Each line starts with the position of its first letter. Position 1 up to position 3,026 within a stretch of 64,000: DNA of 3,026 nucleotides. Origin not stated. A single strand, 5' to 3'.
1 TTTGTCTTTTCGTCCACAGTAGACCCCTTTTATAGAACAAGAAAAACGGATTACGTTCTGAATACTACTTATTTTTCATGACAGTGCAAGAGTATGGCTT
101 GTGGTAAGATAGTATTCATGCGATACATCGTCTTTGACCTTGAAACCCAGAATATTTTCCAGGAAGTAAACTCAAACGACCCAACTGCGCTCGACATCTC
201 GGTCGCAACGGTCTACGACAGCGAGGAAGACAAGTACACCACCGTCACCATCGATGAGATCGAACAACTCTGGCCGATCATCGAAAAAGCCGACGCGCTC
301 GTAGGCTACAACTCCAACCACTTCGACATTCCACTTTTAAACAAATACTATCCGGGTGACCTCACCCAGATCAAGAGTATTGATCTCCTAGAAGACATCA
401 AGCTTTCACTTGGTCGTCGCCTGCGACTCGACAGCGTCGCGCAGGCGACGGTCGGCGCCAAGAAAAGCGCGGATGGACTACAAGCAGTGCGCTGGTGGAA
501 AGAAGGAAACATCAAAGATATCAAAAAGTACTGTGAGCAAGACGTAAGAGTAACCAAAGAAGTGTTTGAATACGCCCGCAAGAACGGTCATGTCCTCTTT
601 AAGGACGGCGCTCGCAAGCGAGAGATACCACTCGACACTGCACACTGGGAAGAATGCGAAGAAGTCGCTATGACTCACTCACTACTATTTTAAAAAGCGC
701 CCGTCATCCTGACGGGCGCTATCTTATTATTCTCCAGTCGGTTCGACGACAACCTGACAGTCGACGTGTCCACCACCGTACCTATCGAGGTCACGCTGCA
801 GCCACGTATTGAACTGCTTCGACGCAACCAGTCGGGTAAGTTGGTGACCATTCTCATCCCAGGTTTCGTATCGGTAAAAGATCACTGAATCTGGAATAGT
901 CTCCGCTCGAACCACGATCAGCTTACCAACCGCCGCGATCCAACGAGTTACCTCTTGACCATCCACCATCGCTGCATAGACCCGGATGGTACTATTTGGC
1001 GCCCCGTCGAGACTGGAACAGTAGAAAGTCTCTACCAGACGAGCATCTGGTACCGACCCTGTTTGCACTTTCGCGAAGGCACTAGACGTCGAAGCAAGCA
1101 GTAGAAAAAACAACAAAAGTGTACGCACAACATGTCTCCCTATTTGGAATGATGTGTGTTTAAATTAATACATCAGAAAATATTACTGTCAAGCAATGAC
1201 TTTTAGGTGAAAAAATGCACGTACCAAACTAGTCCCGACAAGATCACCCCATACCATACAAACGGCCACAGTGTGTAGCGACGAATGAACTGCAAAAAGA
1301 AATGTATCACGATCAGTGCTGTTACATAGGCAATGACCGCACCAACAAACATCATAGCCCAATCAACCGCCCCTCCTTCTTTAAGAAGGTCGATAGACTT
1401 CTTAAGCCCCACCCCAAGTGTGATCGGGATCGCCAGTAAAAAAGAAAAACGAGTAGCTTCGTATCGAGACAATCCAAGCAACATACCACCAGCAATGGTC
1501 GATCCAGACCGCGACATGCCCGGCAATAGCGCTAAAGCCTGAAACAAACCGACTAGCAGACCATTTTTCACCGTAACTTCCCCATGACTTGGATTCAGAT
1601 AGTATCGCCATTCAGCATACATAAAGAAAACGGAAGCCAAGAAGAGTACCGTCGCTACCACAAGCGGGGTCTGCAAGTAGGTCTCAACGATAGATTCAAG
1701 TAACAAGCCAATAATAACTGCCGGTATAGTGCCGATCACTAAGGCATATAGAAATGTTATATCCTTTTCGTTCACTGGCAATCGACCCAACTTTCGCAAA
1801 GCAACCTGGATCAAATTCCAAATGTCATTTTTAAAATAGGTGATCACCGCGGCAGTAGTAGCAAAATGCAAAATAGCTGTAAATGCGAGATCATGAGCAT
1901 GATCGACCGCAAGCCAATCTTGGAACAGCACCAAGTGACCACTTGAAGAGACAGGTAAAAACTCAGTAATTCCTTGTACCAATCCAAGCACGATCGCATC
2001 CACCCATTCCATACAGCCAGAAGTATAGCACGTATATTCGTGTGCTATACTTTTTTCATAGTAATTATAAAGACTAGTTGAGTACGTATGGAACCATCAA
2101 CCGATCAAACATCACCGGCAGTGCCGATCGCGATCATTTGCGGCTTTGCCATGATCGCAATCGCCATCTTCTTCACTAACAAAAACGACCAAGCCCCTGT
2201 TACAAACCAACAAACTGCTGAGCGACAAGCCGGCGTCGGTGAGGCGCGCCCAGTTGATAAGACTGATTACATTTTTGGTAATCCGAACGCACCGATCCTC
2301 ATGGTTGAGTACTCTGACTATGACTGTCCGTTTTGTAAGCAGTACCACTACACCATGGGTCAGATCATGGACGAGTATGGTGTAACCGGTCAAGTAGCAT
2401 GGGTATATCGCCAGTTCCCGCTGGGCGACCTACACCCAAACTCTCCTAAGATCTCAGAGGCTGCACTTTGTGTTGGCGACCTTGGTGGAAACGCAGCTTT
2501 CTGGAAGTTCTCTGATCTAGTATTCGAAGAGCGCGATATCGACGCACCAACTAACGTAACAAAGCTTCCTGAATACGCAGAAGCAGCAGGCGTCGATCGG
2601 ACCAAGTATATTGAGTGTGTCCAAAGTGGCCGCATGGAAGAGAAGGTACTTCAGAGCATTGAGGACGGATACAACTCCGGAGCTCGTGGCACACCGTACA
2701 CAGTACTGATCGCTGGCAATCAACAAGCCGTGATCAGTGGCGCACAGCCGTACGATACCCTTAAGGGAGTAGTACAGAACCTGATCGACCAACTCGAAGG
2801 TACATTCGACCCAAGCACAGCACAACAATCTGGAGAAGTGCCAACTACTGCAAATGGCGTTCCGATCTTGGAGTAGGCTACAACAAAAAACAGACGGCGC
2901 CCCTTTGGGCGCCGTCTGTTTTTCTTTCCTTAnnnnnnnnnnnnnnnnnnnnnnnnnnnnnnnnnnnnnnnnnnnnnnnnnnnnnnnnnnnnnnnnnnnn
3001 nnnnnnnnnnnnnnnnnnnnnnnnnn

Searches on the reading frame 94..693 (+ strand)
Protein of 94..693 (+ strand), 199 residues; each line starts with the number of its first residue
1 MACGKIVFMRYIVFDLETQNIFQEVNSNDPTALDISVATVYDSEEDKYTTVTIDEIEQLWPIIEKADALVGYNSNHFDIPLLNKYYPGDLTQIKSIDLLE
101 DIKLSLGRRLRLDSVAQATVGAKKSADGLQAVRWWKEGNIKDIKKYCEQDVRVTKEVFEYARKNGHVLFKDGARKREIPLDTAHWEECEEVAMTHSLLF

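Call 74: search_protein_families(library=pfam, proteins=[window:94-693:+], max_evalue=0.001)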
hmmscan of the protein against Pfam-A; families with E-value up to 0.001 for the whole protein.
window:94-693:+ (199 aa): 3 families
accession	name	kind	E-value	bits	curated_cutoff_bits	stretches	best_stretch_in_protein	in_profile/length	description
PF13482.12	RNase_H_2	-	9.6e-12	45.6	22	1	13-160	2-163/165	RNase_H superfamily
PF10108.15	DNA_pol_B_exo2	-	1.3e-09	38.4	24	1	95-154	105-166/213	Predicted 3'-5' exonuclease related to the exonuclease domain of PolB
PF01612.26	DNA_pol_A_exo1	-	0.00069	19.9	23.6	1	10-160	21-167/173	3'-5' exonuclease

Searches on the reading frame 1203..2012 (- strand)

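Call 74: search_protein_families(library=pfam, proteins=[window:1203-2012:-], max_evalue=0.001)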
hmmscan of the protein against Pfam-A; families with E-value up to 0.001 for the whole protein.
window:1203-2012:- (269 aa): 1 family
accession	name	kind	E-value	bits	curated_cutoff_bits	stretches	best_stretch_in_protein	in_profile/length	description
PF02673.24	BacA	-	4.8e-78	262.8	33.4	1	6-259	1-255/257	Bacitracin resistance protein BacA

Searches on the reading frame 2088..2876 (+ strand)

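Call 74: search_protein_families(library=pfam, proteins=[window:2088-2876:+], max_evalue=0.001)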
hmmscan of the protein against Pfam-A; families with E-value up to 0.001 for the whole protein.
window:2088-2876:+ (262 aa): 3 families
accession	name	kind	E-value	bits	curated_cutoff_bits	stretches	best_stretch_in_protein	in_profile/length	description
PF13462.12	Thioredoxin_4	-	5.7e-19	69.3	23.2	1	58-230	3-164/165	Thioredoxin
PF01323.26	DSBA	-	1.7e-13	51.2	25.6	1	73-228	3-189/191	DSBA-like thioredoxin domain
PF13098.12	Thioredoxin_2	-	4.5e-07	30.6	27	1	69-226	6-101/104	Thioredoxin-like domain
